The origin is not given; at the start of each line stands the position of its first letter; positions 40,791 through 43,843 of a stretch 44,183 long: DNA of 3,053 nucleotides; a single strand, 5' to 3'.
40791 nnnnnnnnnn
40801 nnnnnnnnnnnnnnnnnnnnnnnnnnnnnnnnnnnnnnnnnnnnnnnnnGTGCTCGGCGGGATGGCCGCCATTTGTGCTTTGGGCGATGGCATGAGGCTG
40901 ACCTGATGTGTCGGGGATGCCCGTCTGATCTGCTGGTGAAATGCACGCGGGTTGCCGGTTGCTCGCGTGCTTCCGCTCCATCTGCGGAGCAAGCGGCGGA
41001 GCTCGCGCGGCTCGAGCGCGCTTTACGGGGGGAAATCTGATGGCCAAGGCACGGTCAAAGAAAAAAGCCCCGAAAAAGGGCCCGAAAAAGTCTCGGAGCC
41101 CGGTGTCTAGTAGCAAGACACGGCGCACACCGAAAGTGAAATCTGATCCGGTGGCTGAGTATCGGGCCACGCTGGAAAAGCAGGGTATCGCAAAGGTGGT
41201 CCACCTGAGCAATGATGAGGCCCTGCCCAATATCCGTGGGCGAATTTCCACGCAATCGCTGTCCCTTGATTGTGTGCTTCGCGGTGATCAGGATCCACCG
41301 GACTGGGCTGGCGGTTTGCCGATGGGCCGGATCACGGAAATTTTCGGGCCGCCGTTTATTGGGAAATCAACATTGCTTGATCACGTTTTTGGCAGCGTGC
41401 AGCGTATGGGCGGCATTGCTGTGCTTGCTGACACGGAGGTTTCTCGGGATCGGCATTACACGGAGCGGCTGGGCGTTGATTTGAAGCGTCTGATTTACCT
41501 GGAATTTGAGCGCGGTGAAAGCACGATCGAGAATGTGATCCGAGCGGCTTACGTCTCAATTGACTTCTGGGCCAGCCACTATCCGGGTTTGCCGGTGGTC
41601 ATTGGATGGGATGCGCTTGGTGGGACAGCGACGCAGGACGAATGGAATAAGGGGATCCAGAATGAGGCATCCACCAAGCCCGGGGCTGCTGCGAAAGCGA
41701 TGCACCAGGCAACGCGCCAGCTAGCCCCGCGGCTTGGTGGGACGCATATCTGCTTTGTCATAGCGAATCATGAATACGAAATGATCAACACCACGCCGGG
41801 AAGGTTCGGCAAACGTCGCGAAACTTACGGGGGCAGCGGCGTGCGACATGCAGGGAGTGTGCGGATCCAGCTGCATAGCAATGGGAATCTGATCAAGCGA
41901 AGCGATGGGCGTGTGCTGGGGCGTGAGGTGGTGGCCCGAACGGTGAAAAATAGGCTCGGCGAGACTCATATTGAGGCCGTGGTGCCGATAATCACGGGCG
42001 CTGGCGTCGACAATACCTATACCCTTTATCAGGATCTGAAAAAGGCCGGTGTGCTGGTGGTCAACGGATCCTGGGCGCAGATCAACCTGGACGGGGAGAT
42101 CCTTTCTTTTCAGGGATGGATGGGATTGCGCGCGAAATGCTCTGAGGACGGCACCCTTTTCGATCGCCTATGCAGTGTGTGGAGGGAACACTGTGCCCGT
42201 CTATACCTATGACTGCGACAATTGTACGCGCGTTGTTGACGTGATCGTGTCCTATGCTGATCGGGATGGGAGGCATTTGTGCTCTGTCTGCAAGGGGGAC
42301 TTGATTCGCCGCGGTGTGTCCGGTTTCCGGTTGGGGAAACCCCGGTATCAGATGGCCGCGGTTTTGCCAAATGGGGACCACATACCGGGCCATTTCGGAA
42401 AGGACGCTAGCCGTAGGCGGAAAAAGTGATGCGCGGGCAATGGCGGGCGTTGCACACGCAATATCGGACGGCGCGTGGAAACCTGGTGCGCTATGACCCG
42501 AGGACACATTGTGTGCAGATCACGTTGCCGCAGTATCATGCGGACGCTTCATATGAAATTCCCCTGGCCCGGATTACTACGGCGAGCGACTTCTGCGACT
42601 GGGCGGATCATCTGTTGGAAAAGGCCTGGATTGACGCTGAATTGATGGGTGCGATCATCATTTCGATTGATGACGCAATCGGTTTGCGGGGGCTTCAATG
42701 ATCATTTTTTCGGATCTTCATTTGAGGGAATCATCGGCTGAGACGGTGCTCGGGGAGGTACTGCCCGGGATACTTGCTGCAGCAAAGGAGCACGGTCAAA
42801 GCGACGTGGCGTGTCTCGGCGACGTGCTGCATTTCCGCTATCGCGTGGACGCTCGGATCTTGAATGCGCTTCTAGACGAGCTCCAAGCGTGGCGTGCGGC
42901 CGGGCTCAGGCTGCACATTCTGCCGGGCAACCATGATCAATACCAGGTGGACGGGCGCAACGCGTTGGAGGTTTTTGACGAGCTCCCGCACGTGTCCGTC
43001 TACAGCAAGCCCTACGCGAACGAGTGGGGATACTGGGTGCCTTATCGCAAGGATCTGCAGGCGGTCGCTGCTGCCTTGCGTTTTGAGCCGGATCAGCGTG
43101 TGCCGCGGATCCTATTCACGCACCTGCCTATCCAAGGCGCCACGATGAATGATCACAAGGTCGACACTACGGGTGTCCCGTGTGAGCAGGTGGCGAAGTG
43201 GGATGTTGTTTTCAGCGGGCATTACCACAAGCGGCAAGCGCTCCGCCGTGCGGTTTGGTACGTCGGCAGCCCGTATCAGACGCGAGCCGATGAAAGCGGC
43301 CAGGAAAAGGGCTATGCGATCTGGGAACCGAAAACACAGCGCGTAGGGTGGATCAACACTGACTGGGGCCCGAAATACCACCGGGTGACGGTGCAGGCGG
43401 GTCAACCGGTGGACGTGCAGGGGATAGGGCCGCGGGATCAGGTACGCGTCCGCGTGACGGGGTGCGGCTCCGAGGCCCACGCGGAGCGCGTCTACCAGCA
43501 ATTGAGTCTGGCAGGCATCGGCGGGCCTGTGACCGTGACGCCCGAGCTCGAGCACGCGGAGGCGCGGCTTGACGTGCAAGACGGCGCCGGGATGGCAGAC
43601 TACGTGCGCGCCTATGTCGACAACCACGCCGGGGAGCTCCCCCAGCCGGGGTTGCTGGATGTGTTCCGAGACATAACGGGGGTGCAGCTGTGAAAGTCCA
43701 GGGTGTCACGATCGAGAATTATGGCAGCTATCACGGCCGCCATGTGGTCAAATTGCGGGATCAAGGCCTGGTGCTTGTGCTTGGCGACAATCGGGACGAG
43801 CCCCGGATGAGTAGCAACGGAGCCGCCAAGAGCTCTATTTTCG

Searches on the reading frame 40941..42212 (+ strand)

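Call 13: search_protein_families(library=pfam, proteins=[window:40941-42212:+], max_evalue=0.01)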
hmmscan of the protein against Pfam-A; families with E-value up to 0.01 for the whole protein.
window:40941-42212:+ (423 aa): 1 family
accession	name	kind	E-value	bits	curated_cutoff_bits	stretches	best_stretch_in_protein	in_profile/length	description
PF00154.27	RecA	-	1.9e-24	87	27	1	85-356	18-261/262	recA bacterial DNA recombination protein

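Call 14: search_protein_families(library=phrogs, proteins=[window:40941-42212:+], max_evalue=0.001)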
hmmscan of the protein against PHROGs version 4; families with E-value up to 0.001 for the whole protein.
window:40941-42212:+ (423 aa): 2 families
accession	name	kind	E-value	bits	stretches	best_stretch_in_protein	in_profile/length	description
phrog_97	-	other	4.7e-50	172.2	2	34-323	1-262/506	UvsX-like recombinase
phrog_8337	-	DNA, RNA and nucleotide metabolism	4e-23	83.2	1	122-332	61-260/273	DNA repair protein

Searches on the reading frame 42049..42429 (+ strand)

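Call 93: search_protein_families(library=pfam, proteins=[window:42049-42429:+], max_evalue=0.1)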
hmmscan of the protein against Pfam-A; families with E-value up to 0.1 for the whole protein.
window:42049-42429:+ (126 aa): 1 family
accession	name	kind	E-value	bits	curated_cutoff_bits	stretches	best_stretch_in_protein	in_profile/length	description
PF09723.15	Zn_ribbon_8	-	2.4e-06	27.9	34.4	1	50-87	2-38/41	Zinc ribbon domain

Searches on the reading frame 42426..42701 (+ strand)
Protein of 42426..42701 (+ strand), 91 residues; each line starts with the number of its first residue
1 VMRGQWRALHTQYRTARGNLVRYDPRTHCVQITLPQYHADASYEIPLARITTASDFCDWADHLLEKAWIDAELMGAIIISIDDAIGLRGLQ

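Call 13: search_protein_families(library=pfam, proteins=[window:42426-42701:+], max_evalue=0.01)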
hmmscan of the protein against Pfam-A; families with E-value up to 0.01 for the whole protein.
window:42426-42701:+ (91 aa): 0 families

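Call 14: search_protein_families(library=phrogs, proteins=[window:42426-42701:+], max_evalue=0.001)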
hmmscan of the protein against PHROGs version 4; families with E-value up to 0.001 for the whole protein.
window:42426-42701:+ (91 aa): 1 family
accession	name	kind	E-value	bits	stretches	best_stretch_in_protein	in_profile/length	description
phrog_12459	-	unknown function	0.00015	22.8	1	40-74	36-70/87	-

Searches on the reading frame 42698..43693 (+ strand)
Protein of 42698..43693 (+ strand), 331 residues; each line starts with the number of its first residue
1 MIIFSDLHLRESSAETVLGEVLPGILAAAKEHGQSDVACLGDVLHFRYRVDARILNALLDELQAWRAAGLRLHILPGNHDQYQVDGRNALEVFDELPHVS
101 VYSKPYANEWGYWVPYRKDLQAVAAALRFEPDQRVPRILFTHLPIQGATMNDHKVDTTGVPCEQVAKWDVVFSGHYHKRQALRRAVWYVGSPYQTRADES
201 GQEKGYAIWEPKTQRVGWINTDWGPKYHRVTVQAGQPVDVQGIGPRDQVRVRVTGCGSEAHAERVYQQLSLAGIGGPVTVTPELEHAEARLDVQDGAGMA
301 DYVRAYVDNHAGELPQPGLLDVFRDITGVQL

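Call 13: search_protein_families(library=pfam, proteins=[window:42698-43693:+], max_evalue=0.01)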
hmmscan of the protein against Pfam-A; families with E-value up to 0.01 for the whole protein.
window:42698-43693:+ (331 aa): 2 families
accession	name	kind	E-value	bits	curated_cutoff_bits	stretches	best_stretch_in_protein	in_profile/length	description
PF00149.33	Metallophos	-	3.8e-08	34.4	21.5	1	2-178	4-190/191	Calcineurin-like phosphoesterase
PF12850.12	Metallophos_2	-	1.2e-05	25.8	27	1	2-210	4-150/154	Calcineurin-like phosphoesterase superfamily domain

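Call 14: search_protein_families(library=phrogs, proteins=[window:42698-43693:+], max_evalue=0.001)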
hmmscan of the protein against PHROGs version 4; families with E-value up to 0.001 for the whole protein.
window:42698-43693:+ (331 aa): 3 families
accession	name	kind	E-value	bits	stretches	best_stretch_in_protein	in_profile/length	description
phrog_100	-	DNA, RNA and nucleotide metabolism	1.8e-39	136.9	1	2-259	32-300/989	SbcD-like subunit of palindrome specific endonuclease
phrog_1649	-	other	6.4e-06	26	0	2-110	39-138/308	metallo-phosphoesterase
phrog_547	-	other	6.5e-05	23.1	1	36-102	75-134/245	phosphoesterase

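Call 50: find_encoding_contigs(protein=window:42698-43693:+, flank=10000, max_places=4)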
Protein window:42698-43693:+ (331 aa): 2 contigs read that carry it; 2 places shown.
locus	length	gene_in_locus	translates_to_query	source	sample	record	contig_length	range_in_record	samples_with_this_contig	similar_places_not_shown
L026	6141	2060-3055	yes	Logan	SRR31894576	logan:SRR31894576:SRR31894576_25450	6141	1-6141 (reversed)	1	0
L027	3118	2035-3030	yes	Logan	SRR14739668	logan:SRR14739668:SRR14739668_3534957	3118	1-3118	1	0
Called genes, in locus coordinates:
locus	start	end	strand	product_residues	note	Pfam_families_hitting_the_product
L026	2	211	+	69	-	?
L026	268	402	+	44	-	-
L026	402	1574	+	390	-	PF00154:RecA_N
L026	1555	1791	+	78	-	PF09723:Zn_ribbon_8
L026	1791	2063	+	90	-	-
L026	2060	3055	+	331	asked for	PF00149:Metallophos, PF12850:Metallophos_2 (faint)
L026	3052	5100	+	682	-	PF02463:SMC_N, PF13476:AAA_23, PF13514:AAA_27 (weak), PF13558:SbcC_Walker_B (faint)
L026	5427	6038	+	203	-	-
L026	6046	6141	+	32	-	?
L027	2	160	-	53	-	?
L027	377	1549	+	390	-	PF00154:RecA_N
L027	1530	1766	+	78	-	PF09723:Zn_ribbon_8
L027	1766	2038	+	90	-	-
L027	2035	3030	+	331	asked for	PF00149:Metallophos, PF12850:Metallophos_2 (faint)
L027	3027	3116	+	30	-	?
